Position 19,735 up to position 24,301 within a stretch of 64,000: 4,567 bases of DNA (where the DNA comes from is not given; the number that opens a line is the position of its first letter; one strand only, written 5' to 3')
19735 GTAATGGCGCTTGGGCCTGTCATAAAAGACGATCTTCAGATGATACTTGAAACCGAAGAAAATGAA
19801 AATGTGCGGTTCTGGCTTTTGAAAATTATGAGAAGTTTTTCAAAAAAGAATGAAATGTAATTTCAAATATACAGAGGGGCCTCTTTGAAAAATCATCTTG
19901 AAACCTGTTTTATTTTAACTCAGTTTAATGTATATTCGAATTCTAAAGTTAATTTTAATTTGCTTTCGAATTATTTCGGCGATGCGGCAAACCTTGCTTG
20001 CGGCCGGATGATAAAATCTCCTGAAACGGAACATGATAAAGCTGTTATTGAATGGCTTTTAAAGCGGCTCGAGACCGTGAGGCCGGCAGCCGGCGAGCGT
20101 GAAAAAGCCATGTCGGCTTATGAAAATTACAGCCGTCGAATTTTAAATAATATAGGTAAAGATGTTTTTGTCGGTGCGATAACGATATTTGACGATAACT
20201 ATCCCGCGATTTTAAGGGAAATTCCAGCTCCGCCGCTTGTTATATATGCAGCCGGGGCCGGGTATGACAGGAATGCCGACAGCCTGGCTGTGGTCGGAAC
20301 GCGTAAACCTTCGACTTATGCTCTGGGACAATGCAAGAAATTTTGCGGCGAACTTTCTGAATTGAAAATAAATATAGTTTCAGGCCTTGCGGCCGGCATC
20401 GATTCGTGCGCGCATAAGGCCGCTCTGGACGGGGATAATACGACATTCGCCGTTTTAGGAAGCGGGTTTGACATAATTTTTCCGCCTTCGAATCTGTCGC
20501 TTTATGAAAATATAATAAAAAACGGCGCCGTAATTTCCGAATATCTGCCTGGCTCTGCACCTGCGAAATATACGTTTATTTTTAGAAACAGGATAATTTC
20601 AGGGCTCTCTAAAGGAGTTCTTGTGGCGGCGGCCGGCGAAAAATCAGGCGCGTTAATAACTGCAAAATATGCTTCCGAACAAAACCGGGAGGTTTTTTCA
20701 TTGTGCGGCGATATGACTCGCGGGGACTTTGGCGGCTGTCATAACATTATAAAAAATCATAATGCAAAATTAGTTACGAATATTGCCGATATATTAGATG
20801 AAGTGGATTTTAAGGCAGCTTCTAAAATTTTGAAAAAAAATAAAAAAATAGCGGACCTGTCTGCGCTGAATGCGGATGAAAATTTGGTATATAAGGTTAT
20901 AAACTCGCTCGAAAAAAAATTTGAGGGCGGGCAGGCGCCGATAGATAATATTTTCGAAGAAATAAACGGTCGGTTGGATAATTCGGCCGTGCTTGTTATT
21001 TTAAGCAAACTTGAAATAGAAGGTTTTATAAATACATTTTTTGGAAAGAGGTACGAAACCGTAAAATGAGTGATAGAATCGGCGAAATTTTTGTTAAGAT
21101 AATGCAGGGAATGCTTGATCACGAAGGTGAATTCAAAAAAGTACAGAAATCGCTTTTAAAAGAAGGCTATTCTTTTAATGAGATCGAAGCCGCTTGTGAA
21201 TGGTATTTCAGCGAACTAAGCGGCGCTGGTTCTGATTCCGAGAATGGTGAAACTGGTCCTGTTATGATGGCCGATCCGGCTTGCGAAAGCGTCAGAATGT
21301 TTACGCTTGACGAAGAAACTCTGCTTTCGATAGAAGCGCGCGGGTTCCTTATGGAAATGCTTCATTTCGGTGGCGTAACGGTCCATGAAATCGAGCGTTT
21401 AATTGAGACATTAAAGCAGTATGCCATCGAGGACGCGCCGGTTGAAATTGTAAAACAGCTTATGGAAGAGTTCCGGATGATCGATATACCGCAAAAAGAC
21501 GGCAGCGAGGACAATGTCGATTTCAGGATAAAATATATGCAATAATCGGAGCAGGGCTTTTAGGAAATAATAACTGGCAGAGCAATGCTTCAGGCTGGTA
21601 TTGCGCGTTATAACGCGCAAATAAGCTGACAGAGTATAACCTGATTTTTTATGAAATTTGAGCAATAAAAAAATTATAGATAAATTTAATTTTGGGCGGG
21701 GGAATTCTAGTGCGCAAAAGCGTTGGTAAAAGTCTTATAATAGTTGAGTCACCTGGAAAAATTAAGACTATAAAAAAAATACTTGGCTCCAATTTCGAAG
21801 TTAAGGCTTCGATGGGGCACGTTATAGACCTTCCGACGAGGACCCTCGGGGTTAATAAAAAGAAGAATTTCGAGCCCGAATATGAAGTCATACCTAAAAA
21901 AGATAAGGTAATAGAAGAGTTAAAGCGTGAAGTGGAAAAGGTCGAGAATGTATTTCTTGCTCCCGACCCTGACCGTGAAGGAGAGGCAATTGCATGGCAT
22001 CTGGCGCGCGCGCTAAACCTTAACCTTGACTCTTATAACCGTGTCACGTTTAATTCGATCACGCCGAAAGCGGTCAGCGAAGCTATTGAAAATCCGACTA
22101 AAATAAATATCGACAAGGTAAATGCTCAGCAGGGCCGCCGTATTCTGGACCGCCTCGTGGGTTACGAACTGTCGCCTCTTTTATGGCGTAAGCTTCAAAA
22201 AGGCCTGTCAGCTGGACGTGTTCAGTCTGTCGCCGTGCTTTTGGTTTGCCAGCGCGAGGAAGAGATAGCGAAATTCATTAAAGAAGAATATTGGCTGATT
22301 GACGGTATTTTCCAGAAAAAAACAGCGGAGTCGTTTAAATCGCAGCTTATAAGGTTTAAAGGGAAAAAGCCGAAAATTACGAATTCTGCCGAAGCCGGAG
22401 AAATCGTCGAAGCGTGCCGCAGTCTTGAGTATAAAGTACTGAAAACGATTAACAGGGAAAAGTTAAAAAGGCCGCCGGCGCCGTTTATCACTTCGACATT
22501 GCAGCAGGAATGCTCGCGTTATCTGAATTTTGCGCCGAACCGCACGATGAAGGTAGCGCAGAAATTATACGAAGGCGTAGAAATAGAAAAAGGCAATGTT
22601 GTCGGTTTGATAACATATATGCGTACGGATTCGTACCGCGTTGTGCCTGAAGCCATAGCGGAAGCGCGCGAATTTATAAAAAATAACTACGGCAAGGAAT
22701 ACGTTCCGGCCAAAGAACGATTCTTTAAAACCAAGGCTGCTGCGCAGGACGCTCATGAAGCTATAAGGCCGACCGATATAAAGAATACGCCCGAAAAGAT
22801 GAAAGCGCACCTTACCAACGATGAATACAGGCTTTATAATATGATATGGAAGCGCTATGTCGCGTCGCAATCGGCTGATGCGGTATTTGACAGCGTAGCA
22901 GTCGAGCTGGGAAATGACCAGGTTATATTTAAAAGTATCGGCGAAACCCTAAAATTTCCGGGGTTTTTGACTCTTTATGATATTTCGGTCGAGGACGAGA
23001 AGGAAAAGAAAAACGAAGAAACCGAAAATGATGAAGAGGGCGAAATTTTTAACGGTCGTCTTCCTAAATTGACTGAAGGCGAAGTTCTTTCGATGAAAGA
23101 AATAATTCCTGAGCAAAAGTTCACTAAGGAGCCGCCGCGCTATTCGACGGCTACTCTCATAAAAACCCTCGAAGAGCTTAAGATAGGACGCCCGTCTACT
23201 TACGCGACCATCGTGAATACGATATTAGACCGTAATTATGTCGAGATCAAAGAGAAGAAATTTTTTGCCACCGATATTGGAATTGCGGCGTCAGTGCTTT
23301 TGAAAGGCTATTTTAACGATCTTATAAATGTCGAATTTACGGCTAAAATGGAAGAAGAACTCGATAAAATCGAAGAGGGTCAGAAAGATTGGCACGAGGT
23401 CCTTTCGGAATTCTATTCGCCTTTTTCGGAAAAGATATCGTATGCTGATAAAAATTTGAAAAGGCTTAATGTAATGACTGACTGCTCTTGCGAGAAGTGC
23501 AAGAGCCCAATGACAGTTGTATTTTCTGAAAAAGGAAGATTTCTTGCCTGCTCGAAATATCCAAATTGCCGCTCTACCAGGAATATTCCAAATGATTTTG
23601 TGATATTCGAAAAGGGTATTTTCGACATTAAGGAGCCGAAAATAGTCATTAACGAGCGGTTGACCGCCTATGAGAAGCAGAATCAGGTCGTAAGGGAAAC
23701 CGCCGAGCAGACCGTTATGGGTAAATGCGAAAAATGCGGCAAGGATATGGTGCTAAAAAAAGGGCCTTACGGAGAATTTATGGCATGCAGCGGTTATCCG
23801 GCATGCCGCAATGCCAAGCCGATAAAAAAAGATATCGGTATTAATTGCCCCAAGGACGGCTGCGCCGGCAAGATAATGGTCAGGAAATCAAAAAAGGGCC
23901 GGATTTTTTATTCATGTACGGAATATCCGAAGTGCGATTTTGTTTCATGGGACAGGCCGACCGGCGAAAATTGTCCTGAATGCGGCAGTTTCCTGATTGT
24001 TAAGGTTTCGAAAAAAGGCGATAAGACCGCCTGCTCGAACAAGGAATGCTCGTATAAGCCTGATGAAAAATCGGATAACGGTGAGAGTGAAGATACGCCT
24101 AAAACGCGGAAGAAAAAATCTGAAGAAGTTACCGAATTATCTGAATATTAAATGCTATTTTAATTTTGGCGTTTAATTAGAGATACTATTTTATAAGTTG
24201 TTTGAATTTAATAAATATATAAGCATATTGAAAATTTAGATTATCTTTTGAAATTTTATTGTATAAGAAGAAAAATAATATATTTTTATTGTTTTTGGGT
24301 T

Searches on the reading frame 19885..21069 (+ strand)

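Call 59: search_protein_families(library=pfam, proteins=[window:19885-21069:+], max_evalue=0.0001)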
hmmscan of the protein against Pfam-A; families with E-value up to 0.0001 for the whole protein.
window:19885-21069:+ (394 aa): 1 family
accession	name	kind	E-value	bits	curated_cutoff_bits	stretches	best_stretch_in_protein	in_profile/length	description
PF02481.21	DNA_processg_A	-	1.1e-68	231.1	29.6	1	98-298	9-211/212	DNA recombination-mediator protein A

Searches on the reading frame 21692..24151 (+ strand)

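Call 59: search_protein_families(library=pfam, proteins=[window:21692-24151:+], max_evalue=0.0001)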
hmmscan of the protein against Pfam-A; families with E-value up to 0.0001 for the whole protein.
window:21692-24151:+ (819 aa): 3 families
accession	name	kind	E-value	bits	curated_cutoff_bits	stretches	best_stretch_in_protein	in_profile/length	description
PF01131.25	Topoisom_bac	-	1.5e-120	403.4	35.1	1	138-571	2-410/411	DNA topoisomerase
PF01396.24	Zn_ribbon_Top1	-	7.7e-39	131.7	32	3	677-713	2-38/39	Topoisomerase DNA binding C4 zinc finger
PF01751.28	Toprim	-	7.6e-22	77.7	23.1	1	15-123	2-96/96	Toprim domain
